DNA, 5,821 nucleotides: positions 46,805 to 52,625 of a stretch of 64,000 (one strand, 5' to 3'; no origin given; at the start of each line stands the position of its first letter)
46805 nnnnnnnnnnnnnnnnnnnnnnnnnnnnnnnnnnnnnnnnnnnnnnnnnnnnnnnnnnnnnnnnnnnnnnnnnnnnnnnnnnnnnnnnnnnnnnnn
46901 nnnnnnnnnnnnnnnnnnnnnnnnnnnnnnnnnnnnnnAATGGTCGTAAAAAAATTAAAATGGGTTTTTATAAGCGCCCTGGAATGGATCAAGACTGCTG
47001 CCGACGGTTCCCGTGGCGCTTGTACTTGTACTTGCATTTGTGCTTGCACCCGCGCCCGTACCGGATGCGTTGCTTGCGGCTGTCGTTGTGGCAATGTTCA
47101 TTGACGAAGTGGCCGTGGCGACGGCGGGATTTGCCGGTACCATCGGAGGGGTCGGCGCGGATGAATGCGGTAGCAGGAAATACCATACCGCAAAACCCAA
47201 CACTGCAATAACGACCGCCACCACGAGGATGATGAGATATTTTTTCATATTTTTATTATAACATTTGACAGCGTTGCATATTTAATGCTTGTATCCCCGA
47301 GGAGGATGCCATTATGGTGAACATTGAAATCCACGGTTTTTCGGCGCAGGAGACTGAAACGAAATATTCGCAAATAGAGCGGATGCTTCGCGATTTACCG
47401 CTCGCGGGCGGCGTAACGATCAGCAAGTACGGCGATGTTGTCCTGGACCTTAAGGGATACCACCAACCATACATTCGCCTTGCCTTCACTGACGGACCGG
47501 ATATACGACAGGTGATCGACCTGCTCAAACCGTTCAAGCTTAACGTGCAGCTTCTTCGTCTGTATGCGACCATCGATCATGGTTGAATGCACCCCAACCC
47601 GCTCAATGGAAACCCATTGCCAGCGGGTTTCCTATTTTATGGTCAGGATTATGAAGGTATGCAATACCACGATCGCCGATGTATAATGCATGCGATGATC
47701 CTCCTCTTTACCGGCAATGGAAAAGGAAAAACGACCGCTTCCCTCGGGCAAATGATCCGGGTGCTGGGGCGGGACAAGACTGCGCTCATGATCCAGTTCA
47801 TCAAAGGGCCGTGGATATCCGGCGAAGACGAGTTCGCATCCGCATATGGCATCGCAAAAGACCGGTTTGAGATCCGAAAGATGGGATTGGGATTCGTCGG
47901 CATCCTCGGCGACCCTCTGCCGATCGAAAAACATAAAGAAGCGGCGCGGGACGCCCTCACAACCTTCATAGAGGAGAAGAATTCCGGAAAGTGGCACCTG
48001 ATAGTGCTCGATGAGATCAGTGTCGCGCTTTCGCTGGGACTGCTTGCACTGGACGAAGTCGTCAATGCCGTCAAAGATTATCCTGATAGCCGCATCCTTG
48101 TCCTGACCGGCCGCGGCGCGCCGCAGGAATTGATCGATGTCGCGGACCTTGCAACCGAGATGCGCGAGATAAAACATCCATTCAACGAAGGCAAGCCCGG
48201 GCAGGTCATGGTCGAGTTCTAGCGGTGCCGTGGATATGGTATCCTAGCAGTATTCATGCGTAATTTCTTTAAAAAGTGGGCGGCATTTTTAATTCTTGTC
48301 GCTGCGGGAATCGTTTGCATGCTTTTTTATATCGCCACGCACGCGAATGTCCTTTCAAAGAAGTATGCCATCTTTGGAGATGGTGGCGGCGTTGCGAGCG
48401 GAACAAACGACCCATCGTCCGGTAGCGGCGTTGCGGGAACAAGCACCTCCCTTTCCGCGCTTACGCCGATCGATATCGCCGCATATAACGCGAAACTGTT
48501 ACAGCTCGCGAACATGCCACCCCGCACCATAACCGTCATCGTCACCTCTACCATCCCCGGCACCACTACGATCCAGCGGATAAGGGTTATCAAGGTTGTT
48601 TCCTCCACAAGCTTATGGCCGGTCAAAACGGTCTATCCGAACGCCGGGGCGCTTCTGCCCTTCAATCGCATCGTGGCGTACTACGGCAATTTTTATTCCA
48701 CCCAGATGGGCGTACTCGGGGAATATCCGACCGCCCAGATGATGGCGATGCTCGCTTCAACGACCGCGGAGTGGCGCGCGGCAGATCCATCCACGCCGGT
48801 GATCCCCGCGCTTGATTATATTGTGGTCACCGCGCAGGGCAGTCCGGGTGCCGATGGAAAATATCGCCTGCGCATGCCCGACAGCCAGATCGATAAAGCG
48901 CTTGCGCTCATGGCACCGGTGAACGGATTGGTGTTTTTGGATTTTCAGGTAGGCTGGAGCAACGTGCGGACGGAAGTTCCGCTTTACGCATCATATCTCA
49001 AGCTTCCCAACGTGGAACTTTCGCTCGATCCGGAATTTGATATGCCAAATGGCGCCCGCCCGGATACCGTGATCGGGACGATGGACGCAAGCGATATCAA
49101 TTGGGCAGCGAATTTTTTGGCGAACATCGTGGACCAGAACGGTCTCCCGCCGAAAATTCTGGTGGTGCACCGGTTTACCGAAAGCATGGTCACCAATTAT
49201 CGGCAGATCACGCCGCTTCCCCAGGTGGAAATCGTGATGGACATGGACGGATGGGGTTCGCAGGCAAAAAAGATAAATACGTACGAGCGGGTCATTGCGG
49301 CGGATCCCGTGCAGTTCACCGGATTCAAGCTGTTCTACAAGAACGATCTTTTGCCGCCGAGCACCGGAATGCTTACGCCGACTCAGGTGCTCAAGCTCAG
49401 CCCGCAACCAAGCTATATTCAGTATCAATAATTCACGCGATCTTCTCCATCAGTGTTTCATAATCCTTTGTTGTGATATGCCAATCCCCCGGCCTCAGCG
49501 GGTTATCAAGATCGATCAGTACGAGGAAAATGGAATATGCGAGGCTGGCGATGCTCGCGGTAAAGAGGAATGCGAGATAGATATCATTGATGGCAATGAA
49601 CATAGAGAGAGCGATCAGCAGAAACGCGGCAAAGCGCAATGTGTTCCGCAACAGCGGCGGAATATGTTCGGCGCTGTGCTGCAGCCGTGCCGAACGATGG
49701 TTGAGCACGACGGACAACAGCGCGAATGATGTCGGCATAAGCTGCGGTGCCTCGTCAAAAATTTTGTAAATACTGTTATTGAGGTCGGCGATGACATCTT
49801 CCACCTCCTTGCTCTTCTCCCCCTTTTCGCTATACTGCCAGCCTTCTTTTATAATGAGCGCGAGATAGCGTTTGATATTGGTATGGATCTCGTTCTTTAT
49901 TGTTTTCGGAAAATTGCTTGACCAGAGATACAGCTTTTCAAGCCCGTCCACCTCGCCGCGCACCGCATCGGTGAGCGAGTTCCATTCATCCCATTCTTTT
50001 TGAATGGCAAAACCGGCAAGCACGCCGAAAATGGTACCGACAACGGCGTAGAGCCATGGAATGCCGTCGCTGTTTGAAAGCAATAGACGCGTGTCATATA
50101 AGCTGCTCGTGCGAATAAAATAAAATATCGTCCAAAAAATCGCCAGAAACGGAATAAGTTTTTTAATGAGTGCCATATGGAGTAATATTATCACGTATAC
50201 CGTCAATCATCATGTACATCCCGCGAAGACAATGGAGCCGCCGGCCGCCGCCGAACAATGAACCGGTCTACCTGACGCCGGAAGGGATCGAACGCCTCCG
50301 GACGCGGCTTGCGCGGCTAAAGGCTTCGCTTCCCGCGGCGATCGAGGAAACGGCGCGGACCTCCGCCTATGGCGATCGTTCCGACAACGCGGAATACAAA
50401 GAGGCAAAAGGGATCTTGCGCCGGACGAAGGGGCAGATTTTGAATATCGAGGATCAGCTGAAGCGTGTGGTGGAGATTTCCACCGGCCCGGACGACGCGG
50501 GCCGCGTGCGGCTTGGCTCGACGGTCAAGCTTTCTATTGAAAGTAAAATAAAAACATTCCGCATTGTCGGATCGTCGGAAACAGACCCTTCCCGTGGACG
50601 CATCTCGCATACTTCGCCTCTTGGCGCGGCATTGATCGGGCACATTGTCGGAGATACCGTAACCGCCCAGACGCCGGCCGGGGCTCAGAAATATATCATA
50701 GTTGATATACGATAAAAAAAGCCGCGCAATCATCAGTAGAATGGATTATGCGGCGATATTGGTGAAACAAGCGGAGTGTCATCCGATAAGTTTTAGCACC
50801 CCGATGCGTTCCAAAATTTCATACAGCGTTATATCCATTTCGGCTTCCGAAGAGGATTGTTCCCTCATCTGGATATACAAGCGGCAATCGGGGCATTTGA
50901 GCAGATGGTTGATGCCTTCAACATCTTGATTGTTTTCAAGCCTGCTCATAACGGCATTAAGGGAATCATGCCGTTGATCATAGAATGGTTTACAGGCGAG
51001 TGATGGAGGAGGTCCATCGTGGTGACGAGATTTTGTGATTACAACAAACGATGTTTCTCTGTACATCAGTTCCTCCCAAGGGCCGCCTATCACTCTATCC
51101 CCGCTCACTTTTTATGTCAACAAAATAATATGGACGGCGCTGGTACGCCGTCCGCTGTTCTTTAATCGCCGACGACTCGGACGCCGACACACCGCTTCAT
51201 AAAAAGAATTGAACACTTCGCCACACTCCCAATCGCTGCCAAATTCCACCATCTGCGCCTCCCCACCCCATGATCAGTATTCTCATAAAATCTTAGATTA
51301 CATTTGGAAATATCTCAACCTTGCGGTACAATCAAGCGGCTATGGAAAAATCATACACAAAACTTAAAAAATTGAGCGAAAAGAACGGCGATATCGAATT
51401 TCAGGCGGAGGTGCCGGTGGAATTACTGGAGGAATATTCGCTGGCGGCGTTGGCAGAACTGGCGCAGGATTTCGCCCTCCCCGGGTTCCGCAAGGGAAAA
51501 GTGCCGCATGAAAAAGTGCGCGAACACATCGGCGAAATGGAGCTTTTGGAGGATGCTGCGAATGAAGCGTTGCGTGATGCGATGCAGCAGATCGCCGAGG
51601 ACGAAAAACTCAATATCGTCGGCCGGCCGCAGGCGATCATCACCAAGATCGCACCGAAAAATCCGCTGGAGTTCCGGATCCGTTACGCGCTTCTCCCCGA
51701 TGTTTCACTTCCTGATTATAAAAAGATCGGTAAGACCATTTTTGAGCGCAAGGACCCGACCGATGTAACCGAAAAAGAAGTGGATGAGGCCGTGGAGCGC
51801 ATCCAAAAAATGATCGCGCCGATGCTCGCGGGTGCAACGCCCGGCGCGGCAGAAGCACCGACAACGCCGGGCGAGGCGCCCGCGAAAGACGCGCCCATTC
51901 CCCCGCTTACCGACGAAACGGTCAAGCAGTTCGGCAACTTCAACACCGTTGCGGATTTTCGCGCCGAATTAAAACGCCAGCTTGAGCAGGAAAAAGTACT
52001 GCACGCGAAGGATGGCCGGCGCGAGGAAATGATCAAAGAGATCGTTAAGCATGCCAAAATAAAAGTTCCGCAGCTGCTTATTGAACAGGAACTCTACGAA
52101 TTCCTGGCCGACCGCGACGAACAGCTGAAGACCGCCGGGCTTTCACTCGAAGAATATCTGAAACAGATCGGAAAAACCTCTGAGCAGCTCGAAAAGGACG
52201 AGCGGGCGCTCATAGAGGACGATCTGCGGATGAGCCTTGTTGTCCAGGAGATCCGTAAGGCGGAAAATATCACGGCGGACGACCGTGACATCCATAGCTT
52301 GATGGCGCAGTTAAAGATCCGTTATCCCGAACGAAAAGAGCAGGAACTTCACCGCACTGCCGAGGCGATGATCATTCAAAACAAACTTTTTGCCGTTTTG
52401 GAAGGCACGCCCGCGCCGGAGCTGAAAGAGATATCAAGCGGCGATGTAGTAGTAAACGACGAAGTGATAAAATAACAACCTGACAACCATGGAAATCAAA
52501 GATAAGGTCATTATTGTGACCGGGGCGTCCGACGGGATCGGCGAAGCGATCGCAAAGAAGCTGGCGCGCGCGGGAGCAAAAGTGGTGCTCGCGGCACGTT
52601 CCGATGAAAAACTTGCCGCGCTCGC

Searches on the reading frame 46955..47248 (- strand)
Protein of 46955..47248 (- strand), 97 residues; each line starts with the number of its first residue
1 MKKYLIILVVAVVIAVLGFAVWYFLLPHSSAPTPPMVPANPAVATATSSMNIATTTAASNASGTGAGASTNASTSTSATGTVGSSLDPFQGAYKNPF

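Call 6: search_protein_families(library=pfam, proteins=[window:46955-47248:-], max_evalue=1)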
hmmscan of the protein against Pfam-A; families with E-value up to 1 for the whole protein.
window:46955-47248:- (97 aa): 2 families
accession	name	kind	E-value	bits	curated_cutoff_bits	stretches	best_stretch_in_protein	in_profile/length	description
PF12351.13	Fig1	-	0.16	12.3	25.3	1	7-76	81-151/188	Ca2+ regulator and membrane fusion protein Fig1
PF19168.5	DUF5850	-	0.18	12.7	25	1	10-80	8-73/171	Family of unknown function (DUF5850)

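Call 7: search_protein_families(library=ncbifam, proteins=[window:46955-47248:-], max_evalue=1)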
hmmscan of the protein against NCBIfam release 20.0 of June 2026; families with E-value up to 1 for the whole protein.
window:46955-47248:- (97 aa): 11 families
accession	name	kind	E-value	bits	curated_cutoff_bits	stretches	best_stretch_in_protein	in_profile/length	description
NF004285.1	PRK05696.1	equivalog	0.015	15.1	179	1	2-38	17-53/171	flagellar basal body-associated protein FliL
NF052435.1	BamI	equivalog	0.017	15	180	1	1-64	1-63/226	biofilm-associated metzincin protease inhibitor BamI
NF035953.1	integrity_Cei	equivalog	0.02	14.6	150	1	2-51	10-58/212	envelope integrity protein Cei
TIGR03593.1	yidC_nterm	equivalog_domain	0.026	14.1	58.25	1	8-75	4-70/363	membrane protein insertase YidC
NF033885.1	conj_TraP_IncI1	equivalog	0.029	14.1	135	1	11-66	18-67/217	conjugal transfer protein TraP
NF006903.2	PRK09395.1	subfamily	0.038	12.4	750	1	7-63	471-527/552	cation/acetate symporter ActP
NF051431.1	Rv0361_Cterm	subfamily_domain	0.07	13.3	37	1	7-58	10-58/140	Rv0361 family membrane protein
NF002355.0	PRK01318.2-2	equivalog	0.083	11.3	891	1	8-74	5-68/602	membrane protein insertase YidC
NF005435.1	PRK07021.1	equivalog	0.16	11.8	131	1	3-54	8-61/157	flagellar basal body-associated protein FliL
NF009420.1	PRK12785.1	equivalog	0.22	11.3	197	1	2-30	18-47/161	flagellar basal body-associated protein FliL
NF011343.0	PRK14760.1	equivalog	0.37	10.8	54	1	1-18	1-18/24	protein YoaJ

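Call 70: find_homologous_proteins(query=window:46958-47248:-, max_evalue=0.01)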
Query window:46958-47248:-: 19 candidates shared short words with the query, none scored E <= 0.01.

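Call 74: find_homologous_proteins(query=A5, max_evalue=0.001)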
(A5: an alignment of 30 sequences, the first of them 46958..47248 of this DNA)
Query A5 (30 sequences) (97 aa, profile of the alignment): 72 proteins with E <= 0.001 among 2934 candidates.
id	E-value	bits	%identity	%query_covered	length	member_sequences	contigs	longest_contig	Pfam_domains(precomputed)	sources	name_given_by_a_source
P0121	6.4e-18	83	50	14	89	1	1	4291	-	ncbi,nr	ncbi:hypothetical protein HY227_01105 [Candidatus Wolfebacteria bacterium]|nr:hypothetical protein [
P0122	2.1e-17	81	-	-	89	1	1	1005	-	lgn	-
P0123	5.6e-16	77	26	94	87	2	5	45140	-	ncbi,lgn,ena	-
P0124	6.8e-16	76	28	99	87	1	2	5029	-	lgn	-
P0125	1.1e-15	76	26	99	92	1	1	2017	-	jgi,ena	-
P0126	5.2e-15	74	44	19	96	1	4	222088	-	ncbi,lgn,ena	-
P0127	5.4e-15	74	64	11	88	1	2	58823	-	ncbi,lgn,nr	ncbi:hypothetical protein EPN83_00950 [Patescibacteria group bacterium]|nr:MAG: hypothetical protein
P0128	7.7e-15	73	26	100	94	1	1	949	-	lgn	-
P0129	1.9e-14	72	30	51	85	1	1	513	-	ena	-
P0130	3.0e-14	71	28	100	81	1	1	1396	-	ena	-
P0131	3.1e-14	71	31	98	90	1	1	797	-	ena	-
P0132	9.7e-14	70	36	42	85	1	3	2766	-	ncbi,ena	-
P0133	1.3e-13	69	26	99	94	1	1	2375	-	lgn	-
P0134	1.9e-13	69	59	18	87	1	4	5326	-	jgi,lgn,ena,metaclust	metaclust:\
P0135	3.0e-13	68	28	96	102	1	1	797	-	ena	-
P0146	7.0e-12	64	22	78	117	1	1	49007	-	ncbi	-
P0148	9.1e-12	63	33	25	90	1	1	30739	-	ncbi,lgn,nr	ncbi:MAG: hypothetical protein HYT62_02035 [Candidatus Yanofskybacteria bacterium]|nr:hypothetical p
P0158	1.9e-10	59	64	11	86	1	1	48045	-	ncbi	-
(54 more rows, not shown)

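Call 76: find_encoding_contigs(protein=P0146, flank=4000, max_places=1)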
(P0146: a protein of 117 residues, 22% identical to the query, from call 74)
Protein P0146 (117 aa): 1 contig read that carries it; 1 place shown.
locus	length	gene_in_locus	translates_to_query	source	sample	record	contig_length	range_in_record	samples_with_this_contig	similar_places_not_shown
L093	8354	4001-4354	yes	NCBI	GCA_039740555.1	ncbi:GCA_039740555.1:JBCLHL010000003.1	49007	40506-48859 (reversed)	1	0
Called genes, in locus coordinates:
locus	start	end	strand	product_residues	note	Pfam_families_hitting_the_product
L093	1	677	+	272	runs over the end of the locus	PF03477:ATP-cone (weak)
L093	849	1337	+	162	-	PF02308:MgtC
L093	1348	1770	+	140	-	PF00892:EamA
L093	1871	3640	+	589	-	PF01411:tRNA-synt_2c, PF07973:tRNA_SAD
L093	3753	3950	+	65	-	PF00313:CSD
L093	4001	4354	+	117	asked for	-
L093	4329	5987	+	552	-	-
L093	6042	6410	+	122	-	PF01219:DAGK_prokar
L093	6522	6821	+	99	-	-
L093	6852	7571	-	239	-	PF01479:S4, PF00849:PseudoU_synth_2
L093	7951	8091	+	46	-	-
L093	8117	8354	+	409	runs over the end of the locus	PF08323:Glyco_transf_5, PF13439:Glyco_transf_4, PF13579:Glyco_trans_4_4, PF20706:GT4-conflict, PF00534:Glycos_transf_1, PF13692:Glyco_trans_1_4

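Call 77: find_encoding_contigs(protein=P0158, flank=4000, max_places=1)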
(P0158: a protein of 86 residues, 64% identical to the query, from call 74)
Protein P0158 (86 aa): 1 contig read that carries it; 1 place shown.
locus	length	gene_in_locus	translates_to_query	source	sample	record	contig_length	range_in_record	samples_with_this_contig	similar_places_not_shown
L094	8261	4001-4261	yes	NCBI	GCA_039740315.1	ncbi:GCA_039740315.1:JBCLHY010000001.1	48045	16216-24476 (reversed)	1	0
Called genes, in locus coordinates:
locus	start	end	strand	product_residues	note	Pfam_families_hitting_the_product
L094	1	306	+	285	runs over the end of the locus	PF04471:Mrr_cat (faint)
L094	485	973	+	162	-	PF02308:MgtC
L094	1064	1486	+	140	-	PF00892:EamA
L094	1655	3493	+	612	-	PF01411:tRNA-synt_2c, PF07973:tRNA_SAD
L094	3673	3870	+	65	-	PF00313:CSD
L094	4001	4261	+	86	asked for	-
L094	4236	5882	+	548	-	-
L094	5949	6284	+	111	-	PF01219:DAGK_prokar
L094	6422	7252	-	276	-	PF01479:S4 (weak), PF00849:PseudoU_synth_2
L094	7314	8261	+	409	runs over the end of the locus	PF08323:Glyco_transf_5, PF13439:Glyco_transf_4, PF13579:Glyco_trans_4_4, PF13524:Glyco_trans_1_2 (faint), PF20706:GT4-conflict, PF00982:Glyco_transf_20 (faint), PF00534:Glycos_transf_1, PF13692:Glyco_trans_1_4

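Call 78: find_encoding_contigs(protein=P0148, flank=4000, max_places=1)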
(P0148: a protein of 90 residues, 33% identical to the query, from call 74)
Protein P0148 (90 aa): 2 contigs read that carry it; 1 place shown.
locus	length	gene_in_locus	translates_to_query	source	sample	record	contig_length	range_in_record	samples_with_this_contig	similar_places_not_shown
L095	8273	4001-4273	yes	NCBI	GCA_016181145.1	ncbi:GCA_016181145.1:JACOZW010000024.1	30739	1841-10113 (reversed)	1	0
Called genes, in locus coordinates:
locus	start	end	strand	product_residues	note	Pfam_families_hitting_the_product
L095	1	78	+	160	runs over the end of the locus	PF11188:DUF2975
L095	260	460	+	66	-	PF13443:HTH_26, PF01381:HTH_3 (weak)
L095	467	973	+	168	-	PF13671:AAA_33 (faint)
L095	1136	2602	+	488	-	PF00884:Sulfatase, PF01663:Phosphodiest (faint), PF16347:SGSH_C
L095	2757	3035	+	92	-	-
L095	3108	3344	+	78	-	-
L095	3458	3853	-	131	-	-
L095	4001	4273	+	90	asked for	-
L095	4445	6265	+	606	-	-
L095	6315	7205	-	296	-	PF01545:Cation_efflux, PF16916:ZT_dimer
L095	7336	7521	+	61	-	-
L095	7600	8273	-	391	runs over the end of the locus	PF16653:Sacchrp_dh_C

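Call 85: search_protein_families(library=phrogs, proteins=[window:46958-47248:-], max_evalue=0.01)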
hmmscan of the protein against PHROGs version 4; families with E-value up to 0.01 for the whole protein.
window:46958-47248:- (97 aa): 1 family
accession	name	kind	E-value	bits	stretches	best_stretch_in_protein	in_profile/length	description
phrog_197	-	moron, auxiliary metabolic gene and host takeover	0.0061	17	1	7-72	231-296/486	Zot-like toxin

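Call 86: search_protein_families(library=padloc, proteins=[window:46958-47248:-], max_evalue=0.01)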
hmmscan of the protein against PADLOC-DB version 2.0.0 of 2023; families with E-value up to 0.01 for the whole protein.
window:46958-47248:- (97 aa): 0 families

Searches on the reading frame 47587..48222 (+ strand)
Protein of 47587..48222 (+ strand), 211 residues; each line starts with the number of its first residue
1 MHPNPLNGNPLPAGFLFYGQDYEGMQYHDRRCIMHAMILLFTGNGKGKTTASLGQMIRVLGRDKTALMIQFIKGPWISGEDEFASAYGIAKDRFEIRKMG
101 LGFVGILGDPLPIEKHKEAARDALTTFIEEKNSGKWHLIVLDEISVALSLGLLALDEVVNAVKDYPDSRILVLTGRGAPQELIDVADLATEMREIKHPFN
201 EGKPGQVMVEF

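Call 57: search_protein_families(library=pfam, proteins=[window:47587-48222:+], max_evalue=0.001)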
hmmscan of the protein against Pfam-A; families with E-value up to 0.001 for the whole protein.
window:47587-48222:+ (211 aa): 1 family
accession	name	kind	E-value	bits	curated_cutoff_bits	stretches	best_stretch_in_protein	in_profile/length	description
PF02572.21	CobA_CobO_BtuR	-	1.7e-48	165.5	25.7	1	36-211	3-172/172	ATP:corrinoid adenosyltransferase BtuR/CobO/CobP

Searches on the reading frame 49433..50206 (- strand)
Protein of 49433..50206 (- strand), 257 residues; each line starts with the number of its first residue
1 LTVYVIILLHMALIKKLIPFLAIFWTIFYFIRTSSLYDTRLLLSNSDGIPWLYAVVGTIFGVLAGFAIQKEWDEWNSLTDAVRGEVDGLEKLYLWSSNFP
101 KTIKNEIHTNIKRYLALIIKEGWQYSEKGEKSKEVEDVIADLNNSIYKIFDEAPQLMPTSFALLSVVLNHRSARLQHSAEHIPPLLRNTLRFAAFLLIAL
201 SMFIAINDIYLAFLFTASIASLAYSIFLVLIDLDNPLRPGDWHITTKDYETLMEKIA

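Call 57: search_protein_families(library=pfam, proteins=[window:49433-50206:-], max_evalue=0.001)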
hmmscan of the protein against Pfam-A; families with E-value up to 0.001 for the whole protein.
window:49433-50206:- (257 aa): 1 family
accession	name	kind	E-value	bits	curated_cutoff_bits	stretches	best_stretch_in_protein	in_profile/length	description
PF14023.12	Bestrophin-like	-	8.9e-25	88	32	1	49-237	30-221/232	Bestrophin-like domain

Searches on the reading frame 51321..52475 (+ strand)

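Call 57: search_protein_families(library=pfam, proteins=[window:51321-52475:+], max_evalue=0.001)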
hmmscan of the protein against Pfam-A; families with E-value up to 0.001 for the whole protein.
window:51321-52475:+ (384 aa): 2 families
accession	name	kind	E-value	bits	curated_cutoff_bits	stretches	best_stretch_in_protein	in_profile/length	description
PF05697.18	Trigger_N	-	9.6e-28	97.7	22.2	1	22-161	10-144/144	Bacterial trigger factor protein (TF)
PF05698.19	Trigger_C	-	2.7e-20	73.5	22.7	1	209-355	1-150/162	Bacterial trigger factor protein (TF) C-terminus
